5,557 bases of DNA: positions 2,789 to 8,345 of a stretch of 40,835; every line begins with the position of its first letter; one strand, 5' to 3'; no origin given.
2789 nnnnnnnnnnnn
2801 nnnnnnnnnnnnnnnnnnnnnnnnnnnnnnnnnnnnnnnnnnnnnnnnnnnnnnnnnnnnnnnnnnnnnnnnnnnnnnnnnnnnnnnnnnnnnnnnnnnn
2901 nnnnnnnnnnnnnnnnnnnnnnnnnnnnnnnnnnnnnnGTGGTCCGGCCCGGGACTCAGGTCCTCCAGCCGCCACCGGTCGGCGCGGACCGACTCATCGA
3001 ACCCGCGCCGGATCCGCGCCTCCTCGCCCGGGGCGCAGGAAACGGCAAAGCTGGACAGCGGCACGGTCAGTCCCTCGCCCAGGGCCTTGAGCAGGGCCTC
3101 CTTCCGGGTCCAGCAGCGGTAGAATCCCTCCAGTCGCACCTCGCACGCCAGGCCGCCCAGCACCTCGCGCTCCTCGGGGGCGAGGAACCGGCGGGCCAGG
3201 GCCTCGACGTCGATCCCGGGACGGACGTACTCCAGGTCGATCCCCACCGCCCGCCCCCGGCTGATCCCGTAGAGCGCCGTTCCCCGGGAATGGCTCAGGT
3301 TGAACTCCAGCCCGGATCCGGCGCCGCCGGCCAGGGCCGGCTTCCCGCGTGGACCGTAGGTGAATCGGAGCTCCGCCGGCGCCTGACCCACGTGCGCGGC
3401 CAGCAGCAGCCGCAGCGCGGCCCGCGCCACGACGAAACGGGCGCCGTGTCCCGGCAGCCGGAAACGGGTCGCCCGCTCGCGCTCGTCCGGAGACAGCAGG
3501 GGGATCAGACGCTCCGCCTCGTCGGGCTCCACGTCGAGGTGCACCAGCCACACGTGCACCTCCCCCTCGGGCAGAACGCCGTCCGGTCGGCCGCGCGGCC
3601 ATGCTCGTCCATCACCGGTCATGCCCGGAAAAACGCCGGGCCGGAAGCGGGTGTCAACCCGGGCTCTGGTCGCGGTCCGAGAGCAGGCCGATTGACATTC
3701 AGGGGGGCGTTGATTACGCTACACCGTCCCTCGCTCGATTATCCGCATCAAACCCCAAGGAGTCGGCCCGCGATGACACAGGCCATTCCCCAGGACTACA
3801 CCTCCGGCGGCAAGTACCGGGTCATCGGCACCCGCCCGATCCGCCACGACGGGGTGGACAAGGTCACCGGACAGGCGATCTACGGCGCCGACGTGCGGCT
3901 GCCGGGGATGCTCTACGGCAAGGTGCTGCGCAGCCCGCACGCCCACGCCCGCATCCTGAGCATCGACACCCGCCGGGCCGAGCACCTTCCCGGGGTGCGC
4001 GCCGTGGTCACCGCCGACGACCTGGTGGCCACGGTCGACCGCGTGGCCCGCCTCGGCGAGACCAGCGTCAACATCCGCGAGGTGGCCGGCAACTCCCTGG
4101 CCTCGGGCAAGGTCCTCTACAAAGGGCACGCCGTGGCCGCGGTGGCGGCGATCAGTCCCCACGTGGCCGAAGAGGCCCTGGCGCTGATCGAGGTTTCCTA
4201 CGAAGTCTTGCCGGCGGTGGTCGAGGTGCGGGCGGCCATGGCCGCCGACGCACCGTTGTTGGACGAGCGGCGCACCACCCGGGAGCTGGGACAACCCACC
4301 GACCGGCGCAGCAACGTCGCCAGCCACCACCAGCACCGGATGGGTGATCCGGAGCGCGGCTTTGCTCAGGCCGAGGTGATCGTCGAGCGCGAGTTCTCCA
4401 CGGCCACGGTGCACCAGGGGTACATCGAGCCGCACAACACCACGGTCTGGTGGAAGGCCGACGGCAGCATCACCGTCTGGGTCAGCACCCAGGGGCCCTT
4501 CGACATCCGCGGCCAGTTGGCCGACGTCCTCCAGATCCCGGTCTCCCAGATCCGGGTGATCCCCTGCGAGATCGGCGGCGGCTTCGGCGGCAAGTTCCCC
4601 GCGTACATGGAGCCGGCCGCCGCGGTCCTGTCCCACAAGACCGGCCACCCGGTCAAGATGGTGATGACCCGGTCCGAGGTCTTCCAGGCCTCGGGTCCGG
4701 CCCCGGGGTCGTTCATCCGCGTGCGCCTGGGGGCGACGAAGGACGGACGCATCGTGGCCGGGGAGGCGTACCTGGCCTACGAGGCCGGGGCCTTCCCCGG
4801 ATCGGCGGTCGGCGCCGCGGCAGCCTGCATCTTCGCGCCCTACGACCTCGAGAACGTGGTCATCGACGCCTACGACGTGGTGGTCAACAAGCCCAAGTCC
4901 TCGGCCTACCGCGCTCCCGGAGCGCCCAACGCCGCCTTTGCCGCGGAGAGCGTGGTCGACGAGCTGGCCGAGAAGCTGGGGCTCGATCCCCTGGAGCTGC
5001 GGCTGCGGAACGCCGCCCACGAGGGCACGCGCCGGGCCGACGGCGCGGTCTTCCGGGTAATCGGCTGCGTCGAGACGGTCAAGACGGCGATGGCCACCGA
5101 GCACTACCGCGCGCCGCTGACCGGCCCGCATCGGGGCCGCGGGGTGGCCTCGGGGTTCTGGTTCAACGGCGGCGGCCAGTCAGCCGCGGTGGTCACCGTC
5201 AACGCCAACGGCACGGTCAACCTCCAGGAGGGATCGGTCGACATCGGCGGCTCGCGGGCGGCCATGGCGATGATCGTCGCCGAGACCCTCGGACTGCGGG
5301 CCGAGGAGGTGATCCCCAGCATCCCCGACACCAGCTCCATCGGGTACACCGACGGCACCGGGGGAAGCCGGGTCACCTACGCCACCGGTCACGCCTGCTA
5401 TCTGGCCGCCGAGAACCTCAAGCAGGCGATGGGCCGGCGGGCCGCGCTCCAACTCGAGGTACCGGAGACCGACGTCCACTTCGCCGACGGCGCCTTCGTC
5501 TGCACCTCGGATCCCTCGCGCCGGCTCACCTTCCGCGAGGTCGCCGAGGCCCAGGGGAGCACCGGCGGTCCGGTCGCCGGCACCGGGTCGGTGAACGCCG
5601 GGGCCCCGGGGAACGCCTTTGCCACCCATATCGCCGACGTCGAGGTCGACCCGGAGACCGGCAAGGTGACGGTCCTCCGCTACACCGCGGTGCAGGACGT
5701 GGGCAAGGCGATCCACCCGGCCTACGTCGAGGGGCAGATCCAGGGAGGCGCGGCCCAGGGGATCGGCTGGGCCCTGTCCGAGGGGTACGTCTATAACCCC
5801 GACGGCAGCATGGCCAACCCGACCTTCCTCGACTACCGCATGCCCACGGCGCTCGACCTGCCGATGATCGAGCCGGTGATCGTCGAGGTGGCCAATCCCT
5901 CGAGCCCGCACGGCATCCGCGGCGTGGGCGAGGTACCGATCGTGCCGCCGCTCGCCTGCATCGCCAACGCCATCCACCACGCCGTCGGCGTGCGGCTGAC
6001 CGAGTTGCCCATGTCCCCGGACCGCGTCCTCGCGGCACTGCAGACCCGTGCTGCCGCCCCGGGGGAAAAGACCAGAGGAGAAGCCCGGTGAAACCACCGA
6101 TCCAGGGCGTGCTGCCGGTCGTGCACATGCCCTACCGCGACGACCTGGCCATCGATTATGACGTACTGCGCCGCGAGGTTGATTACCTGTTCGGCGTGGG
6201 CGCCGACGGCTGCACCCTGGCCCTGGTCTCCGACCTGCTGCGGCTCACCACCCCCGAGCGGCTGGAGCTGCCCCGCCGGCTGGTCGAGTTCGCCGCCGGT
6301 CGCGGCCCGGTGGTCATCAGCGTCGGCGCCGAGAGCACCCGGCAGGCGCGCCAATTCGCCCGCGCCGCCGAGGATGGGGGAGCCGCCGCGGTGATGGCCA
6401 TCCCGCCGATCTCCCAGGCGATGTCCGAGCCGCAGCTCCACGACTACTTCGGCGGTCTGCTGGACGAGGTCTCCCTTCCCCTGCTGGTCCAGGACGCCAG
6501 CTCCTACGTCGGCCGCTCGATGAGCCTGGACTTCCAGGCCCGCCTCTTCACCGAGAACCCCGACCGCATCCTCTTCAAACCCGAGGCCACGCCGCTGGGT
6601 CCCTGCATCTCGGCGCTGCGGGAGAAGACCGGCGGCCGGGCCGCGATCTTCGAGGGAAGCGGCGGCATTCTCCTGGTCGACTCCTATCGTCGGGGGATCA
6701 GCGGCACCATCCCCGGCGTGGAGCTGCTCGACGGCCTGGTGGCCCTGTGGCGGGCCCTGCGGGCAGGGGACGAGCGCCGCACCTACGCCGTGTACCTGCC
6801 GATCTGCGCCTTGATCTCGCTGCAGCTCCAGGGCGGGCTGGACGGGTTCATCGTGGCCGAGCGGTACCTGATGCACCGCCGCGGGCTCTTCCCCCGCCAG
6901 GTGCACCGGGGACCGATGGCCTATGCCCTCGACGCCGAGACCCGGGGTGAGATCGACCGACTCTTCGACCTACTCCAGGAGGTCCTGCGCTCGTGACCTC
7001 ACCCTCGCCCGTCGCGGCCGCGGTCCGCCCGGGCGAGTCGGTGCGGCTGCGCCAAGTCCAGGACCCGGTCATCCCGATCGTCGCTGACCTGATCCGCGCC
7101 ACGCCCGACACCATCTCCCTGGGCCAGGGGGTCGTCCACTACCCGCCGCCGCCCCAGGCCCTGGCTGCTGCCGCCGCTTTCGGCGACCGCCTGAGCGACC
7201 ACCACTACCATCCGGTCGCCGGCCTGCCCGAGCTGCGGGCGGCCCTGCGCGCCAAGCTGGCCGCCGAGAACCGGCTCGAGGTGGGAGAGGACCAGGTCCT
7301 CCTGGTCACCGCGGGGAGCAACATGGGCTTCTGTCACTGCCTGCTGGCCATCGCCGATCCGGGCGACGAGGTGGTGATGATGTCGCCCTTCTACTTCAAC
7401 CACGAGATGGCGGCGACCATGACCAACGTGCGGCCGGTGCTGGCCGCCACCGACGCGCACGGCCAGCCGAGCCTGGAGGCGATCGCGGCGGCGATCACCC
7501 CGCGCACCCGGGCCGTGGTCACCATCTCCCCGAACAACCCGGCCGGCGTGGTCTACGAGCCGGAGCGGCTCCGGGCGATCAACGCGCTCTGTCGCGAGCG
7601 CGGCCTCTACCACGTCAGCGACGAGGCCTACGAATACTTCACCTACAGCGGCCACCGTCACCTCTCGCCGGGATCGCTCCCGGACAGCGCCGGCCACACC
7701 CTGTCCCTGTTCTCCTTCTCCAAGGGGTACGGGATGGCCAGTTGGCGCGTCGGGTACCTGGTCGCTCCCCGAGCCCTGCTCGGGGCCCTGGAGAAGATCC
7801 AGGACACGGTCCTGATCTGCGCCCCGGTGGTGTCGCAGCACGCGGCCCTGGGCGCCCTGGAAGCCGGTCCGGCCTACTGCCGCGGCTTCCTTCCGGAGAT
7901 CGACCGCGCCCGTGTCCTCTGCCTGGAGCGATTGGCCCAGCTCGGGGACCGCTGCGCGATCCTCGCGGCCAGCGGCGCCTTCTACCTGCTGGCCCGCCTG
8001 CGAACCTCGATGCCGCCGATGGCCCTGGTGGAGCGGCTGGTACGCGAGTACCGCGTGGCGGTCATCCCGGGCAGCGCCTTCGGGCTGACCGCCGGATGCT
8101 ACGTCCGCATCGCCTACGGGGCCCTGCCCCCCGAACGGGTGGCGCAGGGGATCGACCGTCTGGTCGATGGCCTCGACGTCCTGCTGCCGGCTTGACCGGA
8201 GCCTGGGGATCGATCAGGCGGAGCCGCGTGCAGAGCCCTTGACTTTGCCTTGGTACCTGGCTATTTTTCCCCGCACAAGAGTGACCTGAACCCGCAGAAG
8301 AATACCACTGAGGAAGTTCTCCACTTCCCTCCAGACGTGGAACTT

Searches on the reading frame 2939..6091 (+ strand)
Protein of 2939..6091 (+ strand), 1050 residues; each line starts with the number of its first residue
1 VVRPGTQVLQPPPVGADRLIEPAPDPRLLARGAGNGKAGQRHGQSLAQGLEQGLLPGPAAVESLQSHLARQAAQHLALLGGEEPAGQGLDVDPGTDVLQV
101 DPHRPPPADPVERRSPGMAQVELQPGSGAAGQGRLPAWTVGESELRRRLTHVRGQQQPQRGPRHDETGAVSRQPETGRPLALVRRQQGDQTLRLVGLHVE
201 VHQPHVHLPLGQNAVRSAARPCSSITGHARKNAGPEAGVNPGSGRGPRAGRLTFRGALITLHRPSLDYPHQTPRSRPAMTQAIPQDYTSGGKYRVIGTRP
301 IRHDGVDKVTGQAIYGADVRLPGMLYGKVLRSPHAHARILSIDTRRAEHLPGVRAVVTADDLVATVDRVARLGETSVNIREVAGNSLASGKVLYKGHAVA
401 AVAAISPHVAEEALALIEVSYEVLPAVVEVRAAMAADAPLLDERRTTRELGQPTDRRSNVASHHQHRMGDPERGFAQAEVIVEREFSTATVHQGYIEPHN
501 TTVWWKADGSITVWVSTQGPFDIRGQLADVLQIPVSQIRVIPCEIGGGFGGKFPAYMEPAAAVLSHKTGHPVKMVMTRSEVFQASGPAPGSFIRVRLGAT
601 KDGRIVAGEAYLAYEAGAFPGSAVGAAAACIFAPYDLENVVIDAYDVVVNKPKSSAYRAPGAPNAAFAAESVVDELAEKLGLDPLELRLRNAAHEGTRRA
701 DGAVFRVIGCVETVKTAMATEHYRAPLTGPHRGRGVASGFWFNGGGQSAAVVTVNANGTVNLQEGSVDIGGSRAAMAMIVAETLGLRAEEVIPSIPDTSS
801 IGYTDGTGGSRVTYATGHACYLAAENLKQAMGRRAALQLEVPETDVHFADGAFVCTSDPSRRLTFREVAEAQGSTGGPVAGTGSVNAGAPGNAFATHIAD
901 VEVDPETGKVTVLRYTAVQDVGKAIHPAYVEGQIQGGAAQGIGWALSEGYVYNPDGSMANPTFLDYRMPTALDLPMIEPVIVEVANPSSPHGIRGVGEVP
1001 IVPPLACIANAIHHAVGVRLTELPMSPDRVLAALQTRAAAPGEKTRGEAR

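Call 41: search_protein_families(library=pfam, proteins=[window:2939-6091:+], max_evalue=0.001)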
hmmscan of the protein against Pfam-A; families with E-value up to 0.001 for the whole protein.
window:2939-6091:+ (1050 aa): 3 families
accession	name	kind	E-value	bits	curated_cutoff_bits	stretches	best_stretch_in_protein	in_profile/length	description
PF02738.23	MoCoBD_1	-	4.3e-71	239.3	27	1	456-692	5-244/244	Molybdopterin cofactor-binding domain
PF20256.3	MoCoBD_2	-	4.9e-67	226.8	27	1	731-975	24-283/283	Molybdopterin cofactor-binding domain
PF01315.27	Ald_Xan_dh_C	-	1.5e-27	96.5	31.3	1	310-425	1-110/110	Aldehyde oxidase and xanthine dehydrogenase, a/b hammerhead domain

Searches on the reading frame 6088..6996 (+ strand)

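Call 41: search_protein_families(library=pfam, proteins=[window:6088-6996:+], max_evalue=0.001)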
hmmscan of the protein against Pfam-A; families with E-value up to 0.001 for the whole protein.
window:6088-6996:+ (302 aa): 1 family
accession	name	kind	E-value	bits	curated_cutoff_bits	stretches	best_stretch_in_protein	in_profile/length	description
PF00701.28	DHDPS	-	2.7e-18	66.2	22.1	1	6-279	3-273/289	Dihydrodipicolinate synthetase family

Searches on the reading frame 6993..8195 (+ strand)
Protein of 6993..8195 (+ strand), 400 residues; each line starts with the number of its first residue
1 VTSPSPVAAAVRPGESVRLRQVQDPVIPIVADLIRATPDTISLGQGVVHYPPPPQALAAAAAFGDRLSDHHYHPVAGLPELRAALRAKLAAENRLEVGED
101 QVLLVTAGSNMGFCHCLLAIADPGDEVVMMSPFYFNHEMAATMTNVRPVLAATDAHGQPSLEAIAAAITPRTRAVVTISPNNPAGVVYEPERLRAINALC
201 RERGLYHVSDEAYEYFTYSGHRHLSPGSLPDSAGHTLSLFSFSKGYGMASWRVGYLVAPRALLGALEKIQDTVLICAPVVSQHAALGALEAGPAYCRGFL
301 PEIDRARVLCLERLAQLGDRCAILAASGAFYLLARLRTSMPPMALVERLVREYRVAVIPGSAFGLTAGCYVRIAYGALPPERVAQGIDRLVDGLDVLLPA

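Call 41: search_protein_families(library=pfam, proteins=[window:6993-8195:+], max_evalue=0.001)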
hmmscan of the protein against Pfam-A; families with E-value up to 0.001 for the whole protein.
window:6993-8195:+ (400 aa): 4 families
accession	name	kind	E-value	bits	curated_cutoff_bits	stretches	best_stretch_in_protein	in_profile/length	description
PF00155.27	Aminotran_1_2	-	5.2e-47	161.2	19.7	1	39-390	2-361/361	Aminotransferase class I and II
PF01041.23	DegT_DnrJ_EryC1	-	2.5e-08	34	19.8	1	120-213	60-148/360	DegT/DnrJ/EryC1/StrS aminotransferase family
PF01212.27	Beta_elim_lyase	-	3.5e-06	27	27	1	96-212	44-170/288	Beta-eliminating lyase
PF01053.26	Cys_Met_Meta_PP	-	0.00039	19.5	27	1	95-210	64-173/381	Cys/Met metabolism PLP-dependent enzyme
